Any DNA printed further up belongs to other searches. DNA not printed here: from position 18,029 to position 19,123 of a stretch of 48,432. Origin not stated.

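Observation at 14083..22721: Promoter-led module with five amide-bond enzymes and many tiny ORFs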

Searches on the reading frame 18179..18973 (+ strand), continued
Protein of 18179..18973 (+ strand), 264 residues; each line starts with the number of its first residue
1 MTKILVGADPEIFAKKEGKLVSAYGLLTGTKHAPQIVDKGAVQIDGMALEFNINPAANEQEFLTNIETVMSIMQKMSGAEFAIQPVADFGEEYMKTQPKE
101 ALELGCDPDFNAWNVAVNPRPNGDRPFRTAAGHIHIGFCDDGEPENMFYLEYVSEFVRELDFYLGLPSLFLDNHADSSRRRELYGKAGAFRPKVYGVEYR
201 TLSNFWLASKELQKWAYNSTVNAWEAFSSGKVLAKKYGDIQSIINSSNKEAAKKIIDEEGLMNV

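Call 41: find_encoding_contigs(protein=P0004, flank=10000, max_places=1)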
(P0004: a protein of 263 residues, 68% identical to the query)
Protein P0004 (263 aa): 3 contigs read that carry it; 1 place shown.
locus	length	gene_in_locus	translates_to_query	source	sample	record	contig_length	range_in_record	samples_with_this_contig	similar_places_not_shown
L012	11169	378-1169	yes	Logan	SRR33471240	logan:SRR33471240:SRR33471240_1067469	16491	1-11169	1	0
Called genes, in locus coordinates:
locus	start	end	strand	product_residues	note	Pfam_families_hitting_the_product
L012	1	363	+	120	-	?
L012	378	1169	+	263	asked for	PF14395:COOH-NH2_lig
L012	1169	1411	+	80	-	-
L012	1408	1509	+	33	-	-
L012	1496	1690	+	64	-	-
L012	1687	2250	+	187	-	-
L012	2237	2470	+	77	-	-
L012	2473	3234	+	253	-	PF12224:Amidoligase_2 (weak)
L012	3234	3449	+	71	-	-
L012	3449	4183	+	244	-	-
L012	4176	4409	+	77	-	-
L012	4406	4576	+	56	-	-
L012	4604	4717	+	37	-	-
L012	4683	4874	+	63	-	-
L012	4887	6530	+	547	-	PF13662:Toprim_4 (faint), PF13155:Toprim_2, PF03796:DnaB_C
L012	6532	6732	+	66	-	-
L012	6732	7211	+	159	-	PF04542:Sigma70_r2 (weak)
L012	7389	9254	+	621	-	PF00476:DNA_pol_A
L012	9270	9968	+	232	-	-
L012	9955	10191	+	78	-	-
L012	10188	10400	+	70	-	-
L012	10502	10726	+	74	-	-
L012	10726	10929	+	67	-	-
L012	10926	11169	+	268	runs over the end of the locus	PF02739:5_3_exonuc_N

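Call 42: find_encoding_contigs(protein=P0007, flank=10000, max_places=1)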
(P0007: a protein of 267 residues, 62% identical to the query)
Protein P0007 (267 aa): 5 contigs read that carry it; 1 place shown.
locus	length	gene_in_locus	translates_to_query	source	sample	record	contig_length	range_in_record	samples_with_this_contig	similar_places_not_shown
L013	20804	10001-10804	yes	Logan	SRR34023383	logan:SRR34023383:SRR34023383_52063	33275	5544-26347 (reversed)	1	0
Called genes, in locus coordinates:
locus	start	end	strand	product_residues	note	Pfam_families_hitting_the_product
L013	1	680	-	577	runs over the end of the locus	-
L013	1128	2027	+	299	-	-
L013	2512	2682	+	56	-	-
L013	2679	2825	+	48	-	PF24024:DUF7336 (weak)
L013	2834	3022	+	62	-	-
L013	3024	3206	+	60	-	-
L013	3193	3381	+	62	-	-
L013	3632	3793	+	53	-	-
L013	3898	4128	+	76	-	-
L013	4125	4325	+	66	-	-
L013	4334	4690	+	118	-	-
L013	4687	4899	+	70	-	-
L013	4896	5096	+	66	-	-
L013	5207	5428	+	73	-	-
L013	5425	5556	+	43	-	-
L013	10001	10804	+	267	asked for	PF14395:COOH-NH2_lig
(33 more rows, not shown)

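Call 43: find_encoding_contigs(protein=P0009, flank=10000, max_places=1)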
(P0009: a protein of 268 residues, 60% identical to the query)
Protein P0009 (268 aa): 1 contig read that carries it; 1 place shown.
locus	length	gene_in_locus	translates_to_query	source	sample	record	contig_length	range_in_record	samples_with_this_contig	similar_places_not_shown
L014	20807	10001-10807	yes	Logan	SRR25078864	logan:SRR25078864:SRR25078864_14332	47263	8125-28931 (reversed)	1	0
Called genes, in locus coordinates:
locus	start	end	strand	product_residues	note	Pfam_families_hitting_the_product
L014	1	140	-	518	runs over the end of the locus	-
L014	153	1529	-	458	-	-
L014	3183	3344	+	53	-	-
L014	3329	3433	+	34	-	-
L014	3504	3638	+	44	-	-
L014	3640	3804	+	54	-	-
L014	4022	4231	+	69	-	-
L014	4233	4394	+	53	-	-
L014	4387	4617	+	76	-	-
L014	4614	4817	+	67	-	-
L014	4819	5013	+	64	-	-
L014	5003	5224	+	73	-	-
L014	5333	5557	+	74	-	-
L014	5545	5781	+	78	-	-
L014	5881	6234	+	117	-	-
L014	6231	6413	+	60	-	-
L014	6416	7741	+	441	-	-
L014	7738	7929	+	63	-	-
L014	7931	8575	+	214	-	PF07722:Peptidase_C26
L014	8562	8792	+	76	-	-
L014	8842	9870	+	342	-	PF13230:GATase_4 (faint), PF13522:GATase_6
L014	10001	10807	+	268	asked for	PF14395:COOH-NH2_lig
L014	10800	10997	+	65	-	-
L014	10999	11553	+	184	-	-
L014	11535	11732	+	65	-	-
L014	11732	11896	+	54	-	-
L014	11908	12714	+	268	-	PF12224:Amidoligase_2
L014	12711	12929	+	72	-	-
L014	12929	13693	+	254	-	-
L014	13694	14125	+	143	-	-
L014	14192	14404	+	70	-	-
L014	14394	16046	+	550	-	PF13155:Toprim_2, PF03796:DnaB_C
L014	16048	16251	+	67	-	-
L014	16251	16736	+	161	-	PF08281:Sigma70_r4_2, PF04545:Sigma70_r4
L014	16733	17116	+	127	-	PF13392:HNH_3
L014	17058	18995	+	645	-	PF00476:DNA_pol_A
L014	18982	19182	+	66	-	-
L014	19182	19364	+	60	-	-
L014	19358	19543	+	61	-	-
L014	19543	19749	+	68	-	-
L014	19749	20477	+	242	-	-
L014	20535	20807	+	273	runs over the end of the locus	PF02739:5_3_exonuc_N (weak)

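Call 62: search_protein_families(library=ncbifam, max_evalue=0.01, proteins=[window:18179-18973:+])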
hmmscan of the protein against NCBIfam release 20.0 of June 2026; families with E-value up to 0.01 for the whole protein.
window:18179-18973:+ (264 aa): 0 families

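Call 81: search_solved_structures(query=A7, max_evalue=1, show_alignments=1)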
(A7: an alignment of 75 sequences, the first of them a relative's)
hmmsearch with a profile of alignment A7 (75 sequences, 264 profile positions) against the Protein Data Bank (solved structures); distinct sequences matched with E-value up to 1: 0.

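Call 82: predict_structure(alignment_id=A7)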
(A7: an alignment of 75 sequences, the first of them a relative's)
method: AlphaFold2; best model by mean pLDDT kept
length: 264 residues; sequences in the alignment: 75
mean_pLDDT: 94.7   pTM: 0.92
mean pLDDT of the five models: 94.7, 94.6, 93.9, 92.9, 92.6
residues with pLDDT >= 90: 231; 70-90: 29; 50-70: 4; < 50: 0
segments of 3 or more residues with pLDDT < 50: none
pLDDT, mean of each block of 10 residues (from residue 1): 89 97 96 96 96 98 99 98 94 94 84 95 91 96 97 98 96 82 92 97 95 98 97 96 94 97 90
secondary structure, 60 per line:
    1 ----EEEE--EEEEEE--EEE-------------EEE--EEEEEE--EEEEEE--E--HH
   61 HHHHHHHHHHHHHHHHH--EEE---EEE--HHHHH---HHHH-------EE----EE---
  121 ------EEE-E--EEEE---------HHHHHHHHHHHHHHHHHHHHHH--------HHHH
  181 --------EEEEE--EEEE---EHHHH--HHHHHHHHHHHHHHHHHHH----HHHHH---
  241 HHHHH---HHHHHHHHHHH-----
elements in order: E5-8 E11-16 E19-21 E35-37 E40-45 E48-53 H59-77 E80-82 E86-88 H91-95 H99-102 E127-129 E134-137 H147-168 H177-180 E189-193 E196-199 H204-207 H210-228 H233-237 H241-245 H249-259
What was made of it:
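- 18179..18973 (+): GS-fold COOH-NH2 ligase (phiEco32 type 2). AF2 pLDDT 94.7 (call 82).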

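Call 84: fold_search(model_id=the predicted structure, library=pdb)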
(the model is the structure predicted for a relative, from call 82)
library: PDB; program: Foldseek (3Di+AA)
matches with E <= 10: 997; with E <= 0.001: 25
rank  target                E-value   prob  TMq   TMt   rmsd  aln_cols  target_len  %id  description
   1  7tfa_B                8.3e-05  1.00  0.40  0.27  11.7       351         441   11  P. polymyxa GS(12)-Q-GlnR peptide (released 2022-06-29)
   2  9n4x_A                1.1e-04  1.00  0.38  0.26  12.2       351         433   12  CryoEM structure of the Azotobacter vinelandii glutamine synthetase (released 2025-07-30)
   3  4lnn_A                1.1e-04  1.00  0.39  0.27  11.7       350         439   12  B. subtilis glutamine synthetase structures reveal large active site conformational changes and basis for isoenzyme sp (released 2013-11-13)
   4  4lnn_F                1.5e-04  1.00  0.39  0.27  11.1       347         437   12  B. subtilis glutamine synthetase structures reveal large active site conformational changes and basis for isoenzyme sp (released 2013-11-13)
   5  2gwc_A                1.7e-04  1.00  0.45  0.29  13.0       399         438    8  Crystal structure of plant glutamate cysteine ligase in complex with a transition state analogue (released 2006-06-20)
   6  4lnn_I                1.7e-04  1.00  0.40  0.27  11.5       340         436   12  B. subtilis glutamine synthetase structures reveal large active site conformational changes and basis for isoenzyme sp (released 2013-11-13)
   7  1tt4_A                1.8e-04  1.00  0.50  0.38  11.2       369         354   10  Structure of NP459575, a predicted glutathione synthase from Salmonella typhimurium (released 2004-08-17)
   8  4lnk_A                1.8e-04  1.00  0.41  0.28  10.7       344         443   12  B. subtilis glutamine synthetase structures reveal large active site conformational changes and basis for isoenzyme sp (released 2013-10-30)
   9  2gwc_B                2.0e-04  1.00  0.45  0.30  12.8       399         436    8  Crystal structure of plant glutamate cysteine ligase in complex with a transition state analogue (released 2006-06-20)
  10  7tf9_A                2.0e-04  1.00  0.41  0.27  11.6       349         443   11  L. monocytogenes GS(14)-Q-GlnR peptide (released 2022-06-29)
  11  4lnn_L                2.2e-04  0.99  0.39  0.27  10.8       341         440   13  B. subtilis glutamine synthetase structures reveal large active site conformational changes and basis for isoenzyme sp (released 2013-11-13)
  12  9n4x_J                2.2e-04  0.99  0.36  0.25  12.4       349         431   14  CryoEM structure of the Azotobacter vinelandii glutamine synthetase (released 2025-07-30)
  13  7tf6_A                2.6e-04  1.00  0.39  0.27  12.0       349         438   10  S. aureus GS(12)-Q-GlnR peptide (released 2022-06-29)
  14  1r8g_A                3.0e-04  1.00  0.42  0.33  12.0       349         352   10  Structure and function of YbdK (released 2004-08-17)
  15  1r8g_B                3.5e-04  1.00  0.47  0.37  11.0       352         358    9  Structure and function of YbdK (released 2004-08-17)
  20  2gwc_F                5.0e-04  1.00  0.47  0.31  10.9       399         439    8  Crystal structure of plant glutamate cysteine ligase in complex with a transition state analogue (released 2006-06-20)
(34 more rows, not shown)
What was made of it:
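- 18179..18973 (+): Foldseek matches to glutamine synthetases, plant glutamate-cysteine ligase 2gwc and YbdK 1r8g/1tt4, with Dop/PafA weaker (call 84).
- On Glutamine synthetase / GCS2 fold carboxylate-amine ligases: Foldseek E ~1e-4, probability 1.0, to GS, 2gwc, 1r8g and 1tt4, with TM 0.4-0.5 on the query (call 84).
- Closest known: Pup-PafA-Dop pupylation. Same: Dop and PafA appear among the structural matches (call 84).
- GS fold of the ligase: calls 82, 84. The ligase model is closest to glutamate-cysteine ligase, YbdK and glutamine synthetase (call 84). Foldseek ranks Dop/PafA well below GS/GCL (call 84).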

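Call 86: get_annotated_region(hit=H29, flank=7000)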
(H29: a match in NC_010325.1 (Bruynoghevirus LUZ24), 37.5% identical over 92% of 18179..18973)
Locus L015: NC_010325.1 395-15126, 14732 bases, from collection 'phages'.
description: Pseudomonas phage LUZ24, complete genome.
organism: Bruynoghevirus LUZ24 (NCBI taxid 484895)
taxonomy: Viruses; Duplodnaviria; Heunggongvirae; Uroviricota; Caudoviricetes; Bruynoghevirus
host: Pseudomonas aeruginosa; source: hospital sewage sample; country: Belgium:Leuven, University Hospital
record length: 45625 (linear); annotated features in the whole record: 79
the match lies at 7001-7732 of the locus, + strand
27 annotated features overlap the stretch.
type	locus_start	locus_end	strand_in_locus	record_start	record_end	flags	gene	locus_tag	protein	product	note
regulatory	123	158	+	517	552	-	-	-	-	promoter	sigma70 consensus sequence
regulatory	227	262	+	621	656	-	-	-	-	promoter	sigma70 consensus sequence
CDS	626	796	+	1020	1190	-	gp1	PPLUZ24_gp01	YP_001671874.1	hypothetical protein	-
CDS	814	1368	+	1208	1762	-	gp2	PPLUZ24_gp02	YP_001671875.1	hypothetical protein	conserved early protein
CDS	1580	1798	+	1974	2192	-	gp3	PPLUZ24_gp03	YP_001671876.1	hypothetical protein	-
CDS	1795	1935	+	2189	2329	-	gp4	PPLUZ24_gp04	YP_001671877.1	hypothetical protein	-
CDS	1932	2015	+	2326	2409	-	gp5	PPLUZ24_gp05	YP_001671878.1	hypothetical protein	-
CDS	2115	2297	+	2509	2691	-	gp6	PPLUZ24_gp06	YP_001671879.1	hypothetical protein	-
CDS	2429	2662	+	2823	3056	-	gp7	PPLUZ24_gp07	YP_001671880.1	hypothetical protein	-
CDS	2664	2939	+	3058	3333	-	gp8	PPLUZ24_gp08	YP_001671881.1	hypothetical protein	-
CDS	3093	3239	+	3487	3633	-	gp9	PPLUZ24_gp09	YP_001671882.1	hypothetical protein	-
CDS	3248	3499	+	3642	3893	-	gp10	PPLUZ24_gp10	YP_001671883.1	hypothetical protein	-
CDS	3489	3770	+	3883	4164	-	gp11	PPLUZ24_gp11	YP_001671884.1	hypothetical protein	-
CDS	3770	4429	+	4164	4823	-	gp12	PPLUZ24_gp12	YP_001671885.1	hypothetical protein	-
regulatory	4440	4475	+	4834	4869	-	-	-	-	promoter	sigma70 consensus sequence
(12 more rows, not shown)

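Call 87: get_annotated_region(hit=H41, flank=8000)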
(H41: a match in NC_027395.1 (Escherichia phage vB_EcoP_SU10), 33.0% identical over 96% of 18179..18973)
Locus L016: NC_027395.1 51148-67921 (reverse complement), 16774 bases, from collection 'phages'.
description: Phage vB_EcoP_SU10, complete genome.
organism: Escherichia phage vB_EcoP_SU10 (NCBI taxid 1519788)
taxonomy: Viruses; Duplodnaviria; Heunggongvirae; Uroviricota; Caudoviricetes; Gordonclarkvirinae; Kuravirus; Kuravirus SU10
host: Escherichia coli ECOR10; source: -; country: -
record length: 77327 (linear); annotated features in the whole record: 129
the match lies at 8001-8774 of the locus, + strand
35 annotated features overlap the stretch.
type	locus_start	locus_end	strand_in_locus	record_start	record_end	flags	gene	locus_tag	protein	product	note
CDS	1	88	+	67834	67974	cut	-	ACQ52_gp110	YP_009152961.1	hypothetical protein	-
CDS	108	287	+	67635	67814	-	-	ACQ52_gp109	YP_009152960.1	hypothetical protein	-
CDS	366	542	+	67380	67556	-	-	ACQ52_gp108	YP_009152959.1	hypothetical protein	-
CDS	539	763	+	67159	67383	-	-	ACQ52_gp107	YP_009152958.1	hypothetical protein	-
CDS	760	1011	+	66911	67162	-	-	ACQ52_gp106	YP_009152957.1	hypothetical protein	-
CDS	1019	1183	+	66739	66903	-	-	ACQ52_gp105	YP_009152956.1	hypothetical protein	-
CDS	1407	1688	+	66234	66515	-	-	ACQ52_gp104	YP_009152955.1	putative lipoprotein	-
CDS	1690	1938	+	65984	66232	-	-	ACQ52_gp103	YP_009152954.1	hypothetical protein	-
CDS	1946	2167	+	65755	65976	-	-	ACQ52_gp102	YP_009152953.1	hypothetical protein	-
CDS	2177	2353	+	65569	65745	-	-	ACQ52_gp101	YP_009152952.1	hypothetical protein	-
CDS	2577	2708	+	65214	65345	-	-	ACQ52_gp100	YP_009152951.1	hypothetical protein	-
CDS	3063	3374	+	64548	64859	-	-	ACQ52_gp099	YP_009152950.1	transcriptional regulator, D5-like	-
CDS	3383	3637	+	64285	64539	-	-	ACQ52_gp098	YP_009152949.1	hypothetical protein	-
CDS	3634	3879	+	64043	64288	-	-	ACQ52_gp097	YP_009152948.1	hypothetical protein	-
CDS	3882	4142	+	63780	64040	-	-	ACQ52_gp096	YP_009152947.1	hypothetical protein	-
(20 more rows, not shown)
